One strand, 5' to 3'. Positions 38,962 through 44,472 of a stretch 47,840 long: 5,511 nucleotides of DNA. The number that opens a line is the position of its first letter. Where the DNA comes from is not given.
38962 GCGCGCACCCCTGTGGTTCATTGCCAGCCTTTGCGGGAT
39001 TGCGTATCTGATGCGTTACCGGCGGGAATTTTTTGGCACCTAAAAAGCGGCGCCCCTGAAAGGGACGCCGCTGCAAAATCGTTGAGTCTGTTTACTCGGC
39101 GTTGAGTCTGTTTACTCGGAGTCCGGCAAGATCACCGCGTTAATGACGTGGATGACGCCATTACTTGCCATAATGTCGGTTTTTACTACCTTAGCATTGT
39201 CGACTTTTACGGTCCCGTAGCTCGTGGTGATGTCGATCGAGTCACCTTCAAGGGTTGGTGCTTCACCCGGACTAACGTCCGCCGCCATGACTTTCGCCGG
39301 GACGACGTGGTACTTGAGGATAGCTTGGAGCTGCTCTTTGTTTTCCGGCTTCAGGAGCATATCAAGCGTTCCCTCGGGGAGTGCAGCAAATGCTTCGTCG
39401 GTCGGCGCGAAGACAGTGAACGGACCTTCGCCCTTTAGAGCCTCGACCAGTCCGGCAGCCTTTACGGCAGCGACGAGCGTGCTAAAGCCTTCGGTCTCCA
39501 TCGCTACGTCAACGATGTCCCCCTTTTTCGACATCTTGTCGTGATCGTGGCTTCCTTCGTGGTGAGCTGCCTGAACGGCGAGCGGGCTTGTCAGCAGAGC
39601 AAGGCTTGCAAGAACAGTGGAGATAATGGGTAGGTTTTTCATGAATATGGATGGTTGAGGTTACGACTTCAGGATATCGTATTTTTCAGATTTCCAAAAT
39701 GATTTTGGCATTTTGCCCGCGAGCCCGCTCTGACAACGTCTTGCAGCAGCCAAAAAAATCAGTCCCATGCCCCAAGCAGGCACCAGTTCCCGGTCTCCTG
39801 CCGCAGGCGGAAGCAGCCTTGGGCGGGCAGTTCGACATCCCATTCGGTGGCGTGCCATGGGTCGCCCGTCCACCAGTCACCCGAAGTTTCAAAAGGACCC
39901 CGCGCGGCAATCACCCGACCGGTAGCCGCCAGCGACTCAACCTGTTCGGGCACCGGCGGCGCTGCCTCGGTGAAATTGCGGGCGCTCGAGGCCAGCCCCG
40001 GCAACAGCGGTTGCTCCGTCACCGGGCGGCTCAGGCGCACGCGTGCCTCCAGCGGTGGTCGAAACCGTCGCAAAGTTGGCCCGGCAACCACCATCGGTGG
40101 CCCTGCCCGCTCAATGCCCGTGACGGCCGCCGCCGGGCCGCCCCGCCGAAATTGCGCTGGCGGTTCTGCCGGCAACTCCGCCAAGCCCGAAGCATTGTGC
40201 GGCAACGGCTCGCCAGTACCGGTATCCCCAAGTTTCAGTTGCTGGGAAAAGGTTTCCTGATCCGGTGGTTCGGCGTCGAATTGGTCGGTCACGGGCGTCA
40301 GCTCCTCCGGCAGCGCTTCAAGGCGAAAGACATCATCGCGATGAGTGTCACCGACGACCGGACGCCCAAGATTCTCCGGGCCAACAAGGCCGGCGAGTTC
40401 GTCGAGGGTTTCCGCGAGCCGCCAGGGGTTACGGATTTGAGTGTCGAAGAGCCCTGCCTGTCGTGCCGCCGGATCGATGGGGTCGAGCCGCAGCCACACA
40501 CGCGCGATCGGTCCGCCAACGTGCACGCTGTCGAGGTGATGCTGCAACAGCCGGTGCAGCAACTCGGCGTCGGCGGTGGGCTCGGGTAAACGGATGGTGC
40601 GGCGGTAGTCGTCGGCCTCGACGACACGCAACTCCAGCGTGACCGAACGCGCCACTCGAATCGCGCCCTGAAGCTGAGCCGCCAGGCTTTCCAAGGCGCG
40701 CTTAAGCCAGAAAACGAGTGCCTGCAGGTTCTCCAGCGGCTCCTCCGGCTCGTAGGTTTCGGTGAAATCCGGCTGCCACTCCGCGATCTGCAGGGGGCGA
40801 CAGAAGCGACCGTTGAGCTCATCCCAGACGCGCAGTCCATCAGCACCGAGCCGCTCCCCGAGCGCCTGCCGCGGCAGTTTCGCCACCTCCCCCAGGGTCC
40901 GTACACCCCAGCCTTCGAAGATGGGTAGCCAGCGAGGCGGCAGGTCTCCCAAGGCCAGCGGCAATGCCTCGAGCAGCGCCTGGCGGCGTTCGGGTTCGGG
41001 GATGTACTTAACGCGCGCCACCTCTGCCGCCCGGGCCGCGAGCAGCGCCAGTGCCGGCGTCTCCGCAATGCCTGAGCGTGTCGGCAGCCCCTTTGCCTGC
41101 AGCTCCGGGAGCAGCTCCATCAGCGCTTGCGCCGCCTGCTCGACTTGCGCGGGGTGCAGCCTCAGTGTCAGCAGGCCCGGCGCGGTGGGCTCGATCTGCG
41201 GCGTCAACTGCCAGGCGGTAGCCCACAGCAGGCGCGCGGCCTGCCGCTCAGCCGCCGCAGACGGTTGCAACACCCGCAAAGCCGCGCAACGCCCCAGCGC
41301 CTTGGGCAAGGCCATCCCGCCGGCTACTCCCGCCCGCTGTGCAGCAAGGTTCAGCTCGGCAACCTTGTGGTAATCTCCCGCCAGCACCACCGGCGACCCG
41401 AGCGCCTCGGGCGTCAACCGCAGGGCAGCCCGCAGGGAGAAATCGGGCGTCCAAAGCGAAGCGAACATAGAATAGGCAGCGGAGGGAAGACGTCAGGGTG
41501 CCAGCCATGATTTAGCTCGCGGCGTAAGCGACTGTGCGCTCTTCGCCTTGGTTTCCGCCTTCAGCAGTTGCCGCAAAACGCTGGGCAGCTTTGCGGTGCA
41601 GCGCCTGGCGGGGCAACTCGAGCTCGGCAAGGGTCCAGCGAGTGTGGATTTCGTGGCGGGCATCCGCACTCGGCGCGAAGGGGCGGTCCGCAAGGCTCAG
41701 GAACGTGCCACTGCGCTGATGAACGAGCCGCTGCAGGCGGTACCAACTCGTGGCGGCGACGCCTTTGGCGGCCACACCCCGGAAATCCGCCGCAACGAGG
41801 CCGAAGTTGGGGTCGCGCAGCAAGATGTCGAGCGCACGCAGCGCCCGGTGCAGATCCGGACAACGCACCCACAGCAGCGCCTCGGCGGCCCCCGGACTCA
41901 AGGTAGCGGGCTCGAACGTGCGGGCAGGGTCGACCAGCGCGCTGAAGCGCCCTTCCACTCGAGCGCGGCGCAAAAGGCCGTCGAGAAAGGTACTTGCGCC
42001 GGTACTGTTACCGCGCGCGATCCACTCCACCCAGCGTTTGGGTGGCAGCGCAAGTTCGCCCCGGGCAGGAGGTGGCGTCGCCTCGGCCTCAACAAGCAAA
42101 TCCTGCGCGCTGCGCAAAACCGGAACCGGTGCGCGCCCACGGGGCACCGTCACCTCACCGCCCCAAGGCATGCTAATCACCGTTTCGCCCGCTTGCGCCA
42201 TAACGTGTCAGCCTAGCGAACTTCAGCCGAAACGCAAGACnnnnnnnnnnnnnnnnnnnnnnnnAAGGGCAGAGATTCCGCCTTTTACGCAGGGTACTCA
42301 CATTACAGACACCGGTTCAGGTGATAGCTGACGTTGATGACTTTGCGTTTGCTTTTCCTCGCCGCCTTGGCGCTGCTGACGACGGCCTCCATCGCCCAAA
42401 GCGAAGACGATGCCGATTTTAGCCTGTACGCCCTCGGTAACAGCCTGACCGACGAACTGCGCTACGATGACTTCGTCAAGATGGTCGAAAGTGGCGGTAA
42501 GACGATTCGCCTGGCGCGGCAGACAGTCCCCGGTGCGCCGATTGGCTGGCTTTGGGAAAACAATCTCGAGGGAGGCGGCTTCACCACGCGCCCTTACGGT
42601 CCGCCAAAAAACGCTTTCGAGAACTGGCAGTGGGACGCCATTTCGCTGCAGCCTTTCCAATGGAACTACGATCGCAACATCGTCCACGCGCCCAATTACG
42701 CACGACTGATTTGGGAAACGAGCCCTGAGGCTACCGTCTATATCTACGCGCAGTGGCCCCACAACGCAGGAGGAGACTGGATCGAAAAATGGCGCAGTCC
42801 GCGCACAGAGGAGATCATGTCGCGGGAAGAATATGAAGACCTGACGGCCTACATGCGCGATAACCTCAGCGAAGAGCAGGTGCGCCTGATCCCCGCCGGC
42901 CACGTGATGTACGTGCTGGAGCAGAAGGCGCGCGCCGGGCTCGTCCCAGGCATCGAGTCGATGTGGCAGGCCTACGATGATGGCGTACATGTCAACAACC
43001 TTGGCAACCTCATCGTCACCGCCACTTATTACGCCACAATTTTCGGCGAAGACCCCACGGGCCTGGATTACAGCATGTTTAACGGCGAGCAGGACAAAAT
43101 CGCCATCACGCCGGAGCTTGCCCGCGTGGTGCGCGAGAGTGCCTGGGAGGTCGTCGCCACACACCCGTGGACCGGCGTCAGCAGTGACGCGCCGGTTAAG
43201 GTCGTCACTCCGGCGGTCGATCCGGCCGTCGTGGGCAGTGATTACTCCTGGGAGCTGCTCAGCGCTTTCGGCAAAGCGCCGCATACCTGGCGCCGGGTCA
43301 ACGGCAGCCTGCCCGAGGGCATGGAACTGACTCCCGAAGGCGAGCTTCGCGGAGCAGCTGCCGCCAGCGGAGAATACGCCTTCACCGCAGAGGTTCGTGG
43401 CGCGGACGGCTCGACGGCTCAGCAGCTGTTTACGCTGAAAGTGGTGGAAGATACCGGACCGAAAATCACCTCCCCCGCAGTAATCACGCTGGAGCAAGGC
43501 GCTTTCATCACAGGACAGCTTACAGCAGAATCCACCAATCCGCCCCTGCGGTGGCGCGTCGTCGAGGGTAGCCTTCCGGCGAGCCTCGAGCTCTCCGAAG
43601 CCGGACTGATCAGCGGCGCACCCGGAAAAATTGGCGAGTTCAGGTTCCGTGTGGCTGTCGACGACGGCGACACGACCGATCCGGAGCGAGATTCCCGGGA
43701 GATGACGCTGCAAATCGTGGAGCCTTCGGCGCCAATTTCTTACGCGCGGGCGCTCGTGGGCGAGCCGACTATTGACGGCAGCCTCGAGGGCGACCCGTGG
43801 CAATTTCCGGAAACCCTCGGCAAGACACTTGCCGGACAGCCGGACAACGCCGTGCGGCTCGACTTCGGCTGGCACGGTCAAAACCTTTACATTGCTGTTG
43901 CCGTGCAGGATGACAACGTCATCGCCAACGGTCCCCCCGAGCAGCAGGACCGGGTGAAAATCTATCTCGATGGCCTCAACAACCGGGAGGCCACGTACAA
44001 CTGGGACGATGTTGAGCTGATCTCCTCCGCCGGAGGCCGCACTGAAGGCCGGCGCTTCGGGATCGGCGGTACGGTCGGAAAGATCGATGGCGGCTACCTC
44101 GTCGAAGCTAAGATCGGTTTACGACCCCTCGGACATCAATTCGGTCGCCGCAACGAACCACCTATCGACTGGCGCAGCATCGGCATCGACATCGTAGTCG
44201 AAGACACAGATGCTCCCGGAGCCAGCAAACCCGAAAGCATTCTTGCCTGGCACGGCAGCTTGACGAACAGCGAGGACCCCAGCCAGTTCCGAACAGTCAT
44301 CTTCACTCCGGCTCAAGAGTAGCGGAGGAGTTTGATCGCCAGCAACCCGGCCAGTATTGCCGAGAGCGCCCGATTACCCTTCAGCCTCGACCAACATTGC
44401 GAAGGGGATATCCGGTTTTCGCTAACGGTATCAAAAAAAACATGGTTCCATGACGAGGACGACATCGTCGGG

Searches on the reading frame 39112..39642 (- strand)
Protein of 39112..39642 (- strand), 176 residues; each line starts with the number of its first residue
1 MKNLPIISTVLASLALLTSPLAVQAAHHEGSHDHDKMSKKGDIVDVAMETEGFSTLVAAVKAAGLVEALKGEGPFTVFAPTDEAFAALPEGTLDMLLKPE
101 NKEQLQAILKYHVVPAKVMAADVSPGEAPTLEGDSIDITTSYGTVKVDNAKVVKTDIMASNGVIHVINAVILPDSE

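Call 26: search_protein_families(library=pfam, proteins=[window:39112-39642:-], max_evalue=0.001)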
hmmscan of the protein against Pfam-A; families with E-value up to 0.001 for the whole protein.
window:39112-39642:- (176 aa): 1 family
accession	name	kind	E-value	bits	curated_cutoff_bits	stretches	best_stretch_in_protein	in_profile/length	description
PF02469.27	Fasciclin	-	4.7e-41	140.3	22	1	52-173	2-123/123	Fasciclin domain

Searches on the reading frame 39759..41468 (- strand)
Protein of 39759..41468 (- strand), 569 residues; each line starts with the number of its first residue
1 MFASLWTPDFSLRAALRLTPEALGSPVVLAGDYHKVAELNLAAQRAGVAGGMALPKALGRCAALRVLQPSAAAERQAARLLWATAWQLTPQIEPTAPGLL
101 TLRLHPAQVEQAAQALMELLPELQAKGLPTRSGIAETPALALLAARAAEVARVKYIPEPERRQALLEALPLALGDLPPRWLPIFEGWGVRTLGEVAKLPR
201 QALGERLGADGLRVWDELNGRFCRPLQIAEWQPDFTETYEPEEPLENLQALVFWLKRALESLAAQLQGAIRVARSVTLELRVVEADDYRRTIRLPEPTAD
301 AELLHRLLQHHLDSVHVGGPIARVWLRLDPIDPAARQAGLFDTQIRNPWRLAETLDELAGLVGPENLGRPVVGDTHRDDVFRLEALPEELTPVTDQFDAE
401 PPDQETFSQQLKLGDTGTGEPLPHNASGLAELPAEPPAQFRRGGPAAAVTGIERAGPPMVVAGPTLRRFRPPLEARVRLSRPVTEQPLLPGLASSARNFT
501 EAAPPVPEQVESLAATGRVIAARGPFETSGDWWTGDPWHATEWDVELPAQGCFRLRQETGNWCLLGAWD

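Call 29: search_protein_families(library=pfam, proteins=[window:39759-41468:-], max_evalue=0.001)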
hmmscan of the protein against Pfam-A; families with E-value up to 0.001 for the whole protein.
window:39759-41468:- (569 aa): 2 families
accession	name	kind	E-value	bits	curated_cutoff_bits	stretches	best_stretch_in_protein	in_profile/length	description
PF00817.25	IMS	-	3.4e-09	37.2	23.2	1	9-145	5-147/148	impB/mucB/samB family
PF11799.13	IMS_C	-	1.4e-08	35.6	20.7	1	243-335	12-103/109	impB/mucB/samB family C-terminal domain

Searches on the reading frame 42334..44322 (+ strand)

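Call 29: search_protein_families(library=pfam, proteins=[window:42334-44322:+], max_evalue=0.001)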
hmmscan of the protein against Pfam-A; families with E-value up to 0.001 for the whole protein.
window:42334-44322:+ (662 aa): 3 families
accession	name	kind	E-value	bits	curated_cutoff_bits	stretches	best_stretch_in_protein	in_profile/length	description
PF05345.18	He_PIG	-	1.1e-13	51.9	24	2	378-451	4-85/96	Putative Ig domain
PF06452.16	CBM9_1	-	7.4e-13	49.2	23.4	1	512-656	38-181/185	Carbohydrate family 9 binding domain-like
PF16227.11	DUF4886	-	0.0004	19.9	26.7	1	92-261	75-237/242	Domain of unknown function (DUF4886)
